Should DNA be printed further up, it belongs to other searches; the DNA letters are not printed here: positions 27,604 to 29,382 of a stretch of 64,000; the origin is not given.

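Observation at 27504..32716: Sigma54-promoter-driven operon: HlyD adaptor, stand-alone ABC ATPase, NtrC-type regulator, histidine kinase (no permease)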

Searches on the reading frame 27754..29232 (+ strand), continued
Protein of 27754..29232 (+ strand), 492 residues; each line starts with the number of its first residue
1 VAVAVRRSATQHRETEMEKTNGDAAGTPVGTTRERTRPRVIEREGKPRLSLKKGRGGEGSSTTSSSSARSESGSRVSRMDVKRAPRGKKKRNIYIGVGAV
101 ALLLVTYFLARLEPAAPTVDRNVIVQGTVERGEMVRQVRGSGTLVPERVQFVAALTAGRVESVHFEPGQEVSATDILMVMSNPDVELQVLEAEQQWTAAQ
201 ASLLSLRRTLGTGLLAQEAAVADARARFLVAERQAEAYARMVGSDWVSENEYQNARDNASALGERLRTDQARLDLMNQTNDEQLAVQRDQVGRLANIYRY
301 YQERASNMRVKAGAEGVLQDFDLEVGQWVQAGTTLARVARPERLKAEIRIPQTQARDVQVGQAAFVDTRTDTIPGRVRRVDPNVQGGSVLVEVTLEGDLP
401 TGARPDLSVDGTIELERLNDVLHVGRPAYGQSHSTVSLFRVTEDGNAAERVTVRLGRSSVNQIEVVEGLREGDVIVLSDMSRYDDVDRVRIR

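Call 38: search_protein_families(library=ncbifam, proteins=[window:27802-29232:+, L004:12102-14528:+, L026:1855-4350:+, L034:14948-15610:+, L033:8853-9587:+, L027:8652-11144:+], max_evalue=0.00001)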
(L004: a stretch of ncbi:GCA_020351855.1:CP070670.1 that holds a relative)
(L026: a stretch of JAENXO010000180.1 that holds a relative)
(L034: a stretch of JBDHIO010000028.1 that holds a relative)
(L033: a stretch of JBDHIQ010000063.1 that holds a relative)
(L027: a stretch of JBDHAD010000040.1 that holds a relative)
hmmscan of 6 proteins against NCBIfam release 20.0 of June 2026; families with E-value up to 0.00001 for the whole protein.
window:27802-29232:+ (476 aa): 7 families
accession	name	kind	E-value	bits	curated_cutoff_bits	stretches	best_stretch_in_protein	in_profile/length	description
TIGR01730.1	RND_mfp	subfamily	5.5e-34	117.6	94.9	2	269-475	112-321/322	efflux RND transporter periplasmic adaptor subunit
NF038010.1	ABC_adapt_DarC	equivalog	4e-13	48.9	450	1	75-475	13-416/417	darobactin export ABC transporter periplasmic adaptor subunit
TIGR00999.1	8a0102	subfamily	4.2e-13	49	319.3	1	266-462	65-265/271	CzcB/NccB family metal efflux transporter periplasmic adaptor subunit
TIGR00998.1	8a0101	subfamily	2e-09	36.8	390.8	1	136-352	45-265/334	EmrA/EmrK family multidrug efflux transporter periplasmic adaptor subunit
TIGR01843.1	type_I_hlyD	subfamily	2.3e-09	36.7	208.65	0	120-188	29-98/422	HlyD family type I secretion periplasmic adaptor subunit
TIGR03794.1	NHLM_micro_HlyD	equivalog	2.6e-09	36.5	156.2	0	116-287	40-201/421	NHLP bacteriocin system secretion protein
NF007785.0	PRK10476.1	equivalog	7.2e-07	28.3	376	1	131-363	47-283/347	multidrug transporter subunit MdtN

L004:12102-14528:+ (808 aa): 4 families
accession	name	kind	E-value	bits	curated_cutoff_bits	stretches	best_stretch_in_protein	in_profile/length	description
TIGR03434.1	ADOP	subfamily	9.9e-255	847.5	622.3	1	5-808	2-803/803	ADOP family duplicated permease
NF007826.0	PRK10535.1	equivalog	3.7e-27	94.9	966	2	672-806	514-646/648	macrolide ABC transporter ATP-binding protein/permease MacB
TIGR02212.1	lolCE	equivalog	5.8e-07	28.8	362.45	0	275-401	269-408/411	lipoprotein-releasing ABC transporter permease subunit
NF038008.1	ABC_perm_DarB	equivalog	1.3e-06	26.6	700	0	269-569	270-557/777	darobactin export ABC transporter permease subunit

L026:1855-4350:+ (832 aa): 2 families
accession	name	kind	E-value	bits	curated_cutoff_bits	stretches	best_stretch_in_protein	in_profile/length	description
TIGR03434.1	ADOP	subfamily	1.9e-245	816.8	622.3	1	25-831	2-802/803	ADOP family duplicated permease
NF007826.0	PRK10535.1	equivalog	2.5e-18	65.7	966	2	689-829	507-645/648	macrolide ABC transporter ATP-binding protein/permease MacB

L034:14948-15610:+ (221 aa): 183 families (the best 25 are shown)
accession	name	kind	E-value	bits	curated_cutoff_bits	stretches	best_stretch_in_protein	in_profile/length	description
NF038007.1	ABC_ATP_DarD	equivalog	1.3e-72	243.9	375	1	1-217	1-217/218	darobactin export ABC transporter ATP-binding protein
NF007826.0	PRK10535.1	equivalog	2e-61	208.1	966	1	2-220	5-223/648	macrolide ABC transporter ATP-binding protein/permease MacB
TIGR03608.1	L_ocin_972_ABC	subfamily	1e-59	201.5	254.85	1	4-213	1-206/206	putative bacteriocin export ABC transporter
TIGR02673.1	FtsE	equivalog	2e-56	191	264.85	1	1-216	1-213/214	cell division ATP-binding protein FtsE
TIGR02211.1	LolD_lipo_ex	equivalog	4e-54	183.5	307.75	1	1-218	1-219/221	lipoprotein-releasing ABC transporter ATP-binding protein LolD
TIGR02982.1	heterocyst_DevA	subfamily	2.1e-51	174.6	295.8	1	2-217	2-218/220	ABC exporter ATP-binding subunit, DevA family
NF007879.0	PRK10584.1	equivalog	3.2e-47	161.2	336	1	17-220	22-226/228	putative ABC transporter ATP-binding protein YbbA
NF008639.0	PRK11629.1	equivalog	5.6e-46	156.8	360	1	4-220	9-226/234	lipoprotein-releasing ABC transporter ATP-binding protein LolD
TIGR02315.1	ABC_phnC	equivalog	8.4e-46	156.4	266.1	1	1-219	1-225/243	phosphonate ABC transporter ATP-binding protein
NF007027.0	PRK09493.1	equivalog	1.2e-43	149.2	379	1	1-218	1-214/240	glutamine ABC transporter ATP-binding protein GlnQ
NF040933.2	ABC_arch_GlcV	equivalog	2.2e-43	148.5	450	1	2-202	3-203/357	glucose ABC transporter ATP-binding protein GlcV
TIGR03265.1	PhnT2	equivalog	3.6e-43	148.1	457.7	1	4-203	7-197/353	putative 2-aminoethylphosphonate ABC transporter ATP-binding protein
NF008338.0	PRK11124.1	equivalog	3.6e-43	147.8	369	1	2-220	3-221/242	arginine ABC transporter ATP-binding protein ArtP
NF043075.1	MMSYN1_0197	equivalog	3.9e-41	141.1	550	1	1-204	2-196/341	spermidine/putrescine ABC transporter ATP-binding protein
NF008653.0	PRK11650.1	subfamily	1.2e-40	139.7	432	1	2-204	4-198/357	sn-glycerol-3-phosphate ABC transporter ATP-binding protein UgpC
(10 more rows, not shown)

L033:8853-9587:+ (245 aa): 181 families (the best 25 are shown)
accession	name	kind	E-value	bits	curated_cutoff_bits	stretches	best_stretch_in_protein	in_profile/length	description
NF038007.1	ABC_ATP_DarD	equivalog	1.2e-72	244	375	1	3-219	1-217/218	darobactin export ABC transporter ATP-binding protein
NF007826.0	PRK10535.1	equivalog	2.8e-62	210.9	966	1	3-230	4-231/648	macrolide ABC transporter ATP-binding protein/permease MacB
TIGR03608.1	L_ocin_972_ABC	subfamily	7.3e-61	205.2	254.85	1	8-215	3-206/206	putative bacteriocin export ABC transporter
TIGR02673.1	FtsE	equivalog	2.1e-56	190.9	264.85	1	3-218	1-213/214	cell division ATP-binding protein FtsE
TIGR02211.1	LolD_lipo_ex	equivalog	3.2e-55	187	307.75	1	3-221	1-220/221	lipoprotein-releasing ABC transporter ATP-binding protein LolD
TIGR02982.1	heterocyst_DevA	subfamily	1.8e-50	171.5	295.8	1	4-219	2-218/220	ABC exporter ATP-binding subunit, DevA family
NF007879.0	PRK10584.1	equivalog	1.4e-47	162.3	336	1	20-223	23-227/228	putative ABC transporter ATP-binding protein YbbA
NF008639.0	PRK11629.1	equivalog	4.5e-46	157.1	360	1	6-223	9-227/234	lipoprotein-releasing ABC transporter ATP-binding protein LolD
TIGR03265.1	PhnT2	equivalog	2.1e-45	155.5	457.7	1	3-223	4-215/353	putative 2-aminoethylphosphonate ABC transporter ATP-binding protein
NF008338.0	PRK11124.1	equivalog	2.4e-43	148.4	369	1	4-225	3-224/242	arginine ABC transporter ATP-binding protein ArtP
TIGR02315.1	ABC_phnC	equivalog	4.8e-43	147.3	266.1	1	3-225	1-229/243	phosphonate ABC transporter ATP-binding protein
NF007027.0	PRK09493.1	equivalog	3.2e-42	144.5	379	1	3-223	1-217/240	glutamine ABC transporter ATP-binding protein GlnQ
TIGR00968.1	3a0106s01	subfamily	1.4e-41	142.6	342.75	1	6-223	3-212/237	sulfate ABC transporter ATP-binding protein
TIGR02314.1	ABC_MetN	equivalog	2.4e-41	141.9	499.7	1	3-228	1-227/343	methionine ABC transporter ATP-binding protein MetN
NF040933.2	ABC_arch_GlcV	equivalog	2.4e-41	141.8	450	1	4-223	3-223/357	glucose ABC transporter ATP-binding protein GlcV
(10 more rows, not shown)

L027:8652-11144:+ (831 aa): 2 families
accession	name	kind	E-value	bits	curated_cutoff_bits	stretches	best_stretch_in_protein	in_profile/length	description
TIGR03434.1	ADOP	subfamily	5.1e-277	921.2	622.3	1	28-831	2-803/803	ADOP family duplicated permease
NF007826.0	PRK10535.1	equivalog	8.2e-26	90.4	966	2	289-416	517-640/648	macrolide ABC transporter ATP-binding protein/permease MacB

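Call 55: find_encoding_contigs(protein=P0085, flank=10000, max_places=1)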
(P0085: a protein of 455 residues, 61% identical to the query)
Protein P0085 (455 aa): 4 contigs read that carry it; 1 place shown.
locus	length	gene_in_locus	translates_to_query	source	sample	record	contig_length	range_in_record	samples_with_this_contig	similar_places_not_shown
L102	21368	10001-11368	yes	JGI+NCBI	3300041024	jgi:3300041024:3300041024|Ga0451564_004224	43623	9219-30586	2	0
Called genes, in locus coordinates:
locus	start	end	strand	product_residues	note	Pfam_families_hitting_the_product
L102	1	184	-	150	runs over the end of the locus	PF13442:Cytochrome_CBB3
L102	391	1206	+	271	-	-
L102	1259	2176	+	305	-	-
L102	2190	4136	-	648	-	PF07224:Chlorophyllase (weak)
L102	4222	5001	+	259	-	PF16940:Tic110, PF07311:Dodecin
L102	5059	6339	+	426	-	-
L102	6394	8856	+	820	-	PF12704:MacB_PCD, PF02687:FtsX, PF12704:MacB_PCD, PF02687:FtsX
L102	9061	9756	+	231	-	PF00702:Hydrolase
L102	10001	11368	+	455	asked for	PF25919:BSH_CusB (faint), PF25989:YknX_C (faint)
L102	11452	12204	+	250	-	PF00005:ABC_tran, PF13304:AAA_21 (faint)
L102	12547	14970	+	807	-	PF12704:MacB_PCD, PF02687:FtsX, PF12704:MacB_PCD, PF02687:FtsX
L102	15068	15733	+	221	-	PF00005:ABC_tran, PF02463:SMC_N (faint), PF13304:AAA_21 (faint)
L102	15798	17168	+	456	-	PF00072:Response_reg, PF00158:Sigma54_activat, PF14532:Sigma54_activ_2, PF00004:AAA (weak), PF07728:AAA_5 (weak), PF25601:AAA_lid_14, PF02954:HTH_8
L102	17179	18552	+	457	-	PF00989:PAS (weak), PF13188:PAS_8 (faint), PF02518:HATPase_c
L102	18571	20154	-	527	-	PF20656:MS_N, PF01274:MS_TIM-barrel, PF20659:MS_C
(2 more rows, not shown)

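Call 56: find_encoding_contigs(protein=P0062, flank=10000, max_places=1)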
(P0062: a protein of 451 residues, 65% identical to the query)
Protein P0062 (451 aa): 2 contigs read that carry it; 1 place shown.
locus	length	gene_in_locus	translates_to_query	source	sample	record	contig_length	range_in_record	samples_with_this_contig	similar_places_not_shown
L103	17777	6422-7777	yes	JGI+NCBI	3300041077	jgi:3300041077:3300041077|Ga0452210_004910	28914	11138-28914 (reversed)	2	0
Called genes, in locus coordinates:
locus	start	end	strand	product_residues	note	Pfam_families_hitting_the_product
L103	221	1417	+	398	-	PF00144:Beta-lactamase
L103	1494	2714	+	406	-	PF00144:Beta-lactamase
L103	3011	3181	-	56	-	-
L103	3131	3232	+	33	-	PF07386:DUF1499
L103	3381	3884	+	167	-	PF02469:Fasciclin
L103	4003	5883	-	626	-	PF13620:CarboxypepD_reg, PF13715:CarbopepD_reg_2, PF12450:vWF_A, PF00092:VWA, PF13519:VWA_2, PF13768:VWA_3, PF12034:YfbK_C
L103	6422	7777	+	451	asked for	PF25919:BSH_CusB (weak), PF25989:YknX_C (weak)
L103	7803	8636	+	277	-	PF02463:SMC_N (faint), PF00005:ABC_tran, PF13304:AAA_21 (faint)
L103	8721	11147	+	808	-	PF12704:MacB_PCD, PF02687:FtsX, PF12704:MacB_PCD, PF02687:FtsX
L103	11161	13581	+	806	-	PF12704:MacB_PCD, PF02687:FtsX, PF12704:MacB_PCD, PF02687:FtsX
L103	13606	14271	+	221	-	PF00005:ABC_tran, PF13304:AAA_21 (faint)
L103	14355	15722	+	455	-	PF00072:Response_reg, PF00158:Sigma54_activat, PF14532:Sigma54_activ_2, PF00004:AAA (weak), PF07728:AAA_5 (weak), PF25601:AAA_lid_14, PF02954:HTH_8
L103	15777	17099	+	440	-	PF02518:HATPase_c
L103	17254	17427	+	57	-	-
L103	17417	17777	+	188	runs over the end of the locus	-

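Call 65: find_homologous_proteins(query=L026:1855-4350:+, max_evalue=1e-30)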
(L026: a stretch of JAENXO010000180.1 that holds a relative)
Query L026:1855-4350:+ (832 aa): 7331 proteins with E <= 1e-30 among 8000 candidates; the best 120 are listed.
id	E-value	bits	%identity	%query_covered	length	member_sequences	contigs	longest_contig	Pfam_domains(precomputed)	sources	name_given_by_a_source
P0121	0.0e+0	1789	99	98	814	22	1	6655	PF02687.28,PF12704.15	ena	-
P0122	0.0e+0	1639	89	98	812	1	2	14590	PF02687.28,PF12704.15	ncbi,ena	-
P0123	0.0e+0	1632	89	98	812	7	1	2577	PF02687.28,PF12704.15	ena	-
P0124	0.0e+0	1629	89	98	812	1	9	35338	PF02687.28,PF12704.15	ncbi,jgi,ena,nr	ncbi:MAG: ABC transporter permease [marine benthic group bacterium]|jgi:predicted permease|nr:ABC tr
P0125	0.0e+0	1628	88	98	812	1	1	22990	PF02687.28,PF12704.15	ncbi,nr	ncbi:MAG: ABC transporter permease [marine benthic group bacterium]|nr:ABC transporter permease [Gem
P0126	0.0e+0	1627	88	98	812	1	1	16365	PF02687.28,PF12704.15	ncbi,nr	ncbi:MAG: ABC transporter permease [marine benthic group bacterium]|nr:ABC transporter permease [Can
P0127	0.0e+0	1625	88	98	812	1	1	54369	PF02687.28,PF12704.15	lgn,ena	-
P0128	0.0e+0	1624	88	98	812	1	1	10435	PF02687.28,PF12704.15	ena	-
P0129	0.0e+0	1617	88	98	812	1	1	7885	PF02687.28,PF12704.15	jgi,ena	-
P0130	0.0e+0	1616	88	98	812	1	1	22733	PF02687.28,PF12704.15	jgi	jgi:predicted permease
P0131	0.0e+0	1615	88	98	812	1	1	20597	PF02687.28,PF12704.15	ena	-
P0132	0.0e+0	1615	87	98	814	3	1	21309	PF02687.28,PF12704.15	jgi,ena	-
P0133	0.0e+0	1612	88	98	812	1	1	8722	PF02687.28,PF12704.15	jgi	jgi:putative ABC transport system permease protein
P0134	0.0e+0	1609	86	98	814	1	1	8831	PF02687.28,PF12704.15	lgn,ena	-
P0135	0.0e+0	1603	87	98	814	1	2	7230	PF02687.28,PF12704.15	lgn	-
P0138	0.0e+0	1598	87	98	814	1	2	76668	PF02687.28,PF12704.15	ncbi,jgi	-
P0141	0.0e+0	1523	83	98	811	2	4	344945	PF02687.28,PF12704.15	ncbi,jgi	jgi:predicted permease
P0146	0.0e+0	1502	81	98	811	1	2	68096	PF02687.28,PF12704.15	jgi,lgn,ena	-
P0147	0.0e+0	1500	81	98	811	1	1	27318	PF02687.28,PF12704.15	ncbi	-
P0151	0.0e+0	1489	81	98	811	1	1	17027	PF02687.28,PF12704.15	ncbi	-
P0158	0.0e+0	1479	81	98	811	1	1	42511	PF02687.28,PF12704.15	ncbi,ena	-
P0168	0.0e+0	1297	70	98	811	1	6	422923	PF02687.28,PF12704.15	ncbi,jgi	jgi:predicted permease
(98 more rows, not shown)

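Call 66: find_encoding_contigs(protein=P0141, flank=10000, max_places=2)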
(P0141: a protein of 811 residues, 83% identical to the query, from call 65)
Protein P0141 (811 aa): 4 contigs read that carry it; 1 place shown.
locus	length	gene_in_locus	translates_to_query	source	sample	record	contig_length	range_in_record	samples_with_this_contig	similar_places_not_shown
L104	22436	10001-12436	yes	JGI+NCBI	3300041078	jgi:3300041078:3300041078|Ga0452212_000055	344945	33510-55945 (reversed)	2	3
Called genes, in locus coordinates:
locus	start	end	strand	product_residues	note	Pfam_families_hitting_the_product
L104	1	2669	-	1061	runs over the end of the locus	PF12705:PDDEXK_1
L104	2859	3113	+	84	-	PF02604:PhdYeFM_antitox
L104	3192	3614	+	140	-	PF01850:PIN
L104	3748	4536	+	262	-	PF00903:Glyoxalase, PF18029:Glyoxalase_6, PF22677:Ble-like_N (faint), PF00903:Glyoxalase, PF18029:Glyoxalase_6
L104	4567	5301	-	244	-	PF00929:RNase_T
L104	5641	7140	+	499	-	PF13365:Trypsin_2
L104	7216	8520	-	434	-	PF01546:Peptidase_M20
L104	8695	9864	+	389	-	PF05684:DUF819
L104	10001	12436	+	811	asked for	PF12704:MacB_PCD, PF02687:FtsX, PF12704:MacB_PCD, PF02687:FtsX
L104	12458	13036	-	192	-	-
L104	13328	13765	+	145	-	PF08239:SH3_3 (weak)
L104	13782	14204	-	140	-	-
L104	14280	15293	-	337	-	PF07813:LTXXQ (faint), PF16231:DUF4890 (faint)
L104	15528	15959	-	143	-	PF12728:HTH_17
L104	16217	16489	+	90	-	PF04248:NTP_transf_9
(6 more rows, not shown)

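Call 67: find_encoding_contigs(protein=P0168, flank=10000, max_places=2)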
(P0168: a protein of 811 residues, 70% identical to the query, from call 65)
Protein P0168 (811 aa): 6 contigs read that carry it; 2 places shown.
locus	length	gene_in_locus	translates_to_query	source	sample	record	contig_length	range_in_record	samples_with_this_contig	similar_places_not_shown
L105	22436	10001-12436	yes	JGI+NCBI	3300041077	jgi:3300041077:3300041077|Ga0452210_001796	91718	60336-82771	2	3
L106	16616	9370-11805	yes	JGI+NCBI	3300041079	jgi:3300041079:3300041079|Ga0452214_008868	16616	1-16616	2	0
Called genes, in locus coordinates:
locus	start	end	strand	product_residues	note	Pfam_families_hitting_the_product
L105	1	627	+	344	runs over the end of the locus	PF02368:Big_2, PF00149:Metallophos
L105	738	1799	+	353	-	PF00195:Chal_sti_synt_N, PF08392:FAE1_CUT1_RppA, PF02797:Chal_sti_synt_C, PF08541:ACP_syn_III_C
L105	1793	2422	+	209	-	PF04191:PEMT (weak), PF04140:ICMT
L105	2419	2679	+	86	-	PF00550:PP-binding (weak)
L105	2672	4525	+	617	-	PF00501:AMP-binding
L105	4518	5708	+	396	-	PF01266:DAO (faint), PF01494:FAD_binding_3, PF03486:HI0933_like (faint), PF07992:Pyr_redox_2 (faint)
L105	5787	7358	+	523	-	PF16697:Yop-YscD_cpl, PF00498:FHA (weak), PF13365:Trypsin_2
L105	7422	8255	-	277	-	-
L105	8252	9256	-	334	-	PF00005:ABC_tran, PF13304:AAA_21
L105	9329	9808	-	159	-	-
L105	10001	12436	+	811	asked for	PF12704:MacB_PCD, PF02687:FtsX, PF12704:MacB_PCD, PF02687:FtsX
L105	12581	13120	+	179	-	-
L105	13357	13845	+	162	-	PF13505:OMP_b-brl (weak)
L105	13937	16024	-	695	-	PF04773:FecR (weak), PF20245:DUF6600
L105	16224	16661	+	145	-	PF10604:Polyketide_cyc2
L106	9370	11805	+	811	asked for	PF12704:MacB_PCD, PF02687:FtsX, PF12704:MacB_PCD, PF02687:FtsX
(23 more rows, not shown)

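Call 70: find_encoding_contigs(protein=P0138, flank=10000, max_places=2)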
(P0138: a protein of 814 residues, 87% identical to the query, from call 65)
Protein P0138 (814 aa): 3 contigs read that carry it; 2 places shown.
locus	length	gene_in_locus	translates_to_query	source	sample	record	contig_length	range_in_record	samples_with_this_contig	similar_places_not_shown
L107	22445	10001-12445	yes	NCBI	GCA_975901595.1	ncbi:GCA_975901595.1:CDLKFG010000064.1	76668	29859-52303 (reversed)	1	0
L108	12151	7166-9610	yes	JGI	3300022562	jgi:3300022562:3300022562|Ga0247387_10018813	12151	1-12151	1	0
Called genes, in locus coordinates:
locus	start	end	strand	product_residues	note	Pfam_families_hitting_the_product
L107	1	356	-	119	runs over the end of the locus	-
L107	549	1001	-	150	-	-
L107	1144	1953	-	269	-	-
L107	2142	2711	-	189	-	-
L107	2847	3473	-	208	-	-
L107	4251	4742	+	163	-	-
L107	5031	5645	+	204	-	-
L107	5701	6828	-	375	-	PF12146:Hydrolase_4, PF00561:Abhydrolase_1, PF12697:Abhydrolase_6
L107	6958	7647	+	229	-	PF06439:3keto-disac_hyd (weak)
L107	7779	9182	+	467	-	PF25919:BSH_CusB (weak), PF25973:BSH_CzcB (faint)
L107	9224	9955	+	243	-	PF02463:SMC_N (faint), PF00005:ABC_tran, PF13304:AAA_21 (faint)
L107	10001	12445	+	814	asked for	PF12704:MacB_PCD, PF02687:FtsX, PF12704:MacB_PCD, PF02687:FtsX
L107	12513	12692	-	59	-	-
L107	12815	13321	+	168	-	-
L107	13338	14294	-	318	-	PF01544:CorA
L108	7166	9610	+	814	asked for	PF12704:MacB_PCD, PF02687:FtsX, PF12704:MacB_PCD, PF02687:FtsX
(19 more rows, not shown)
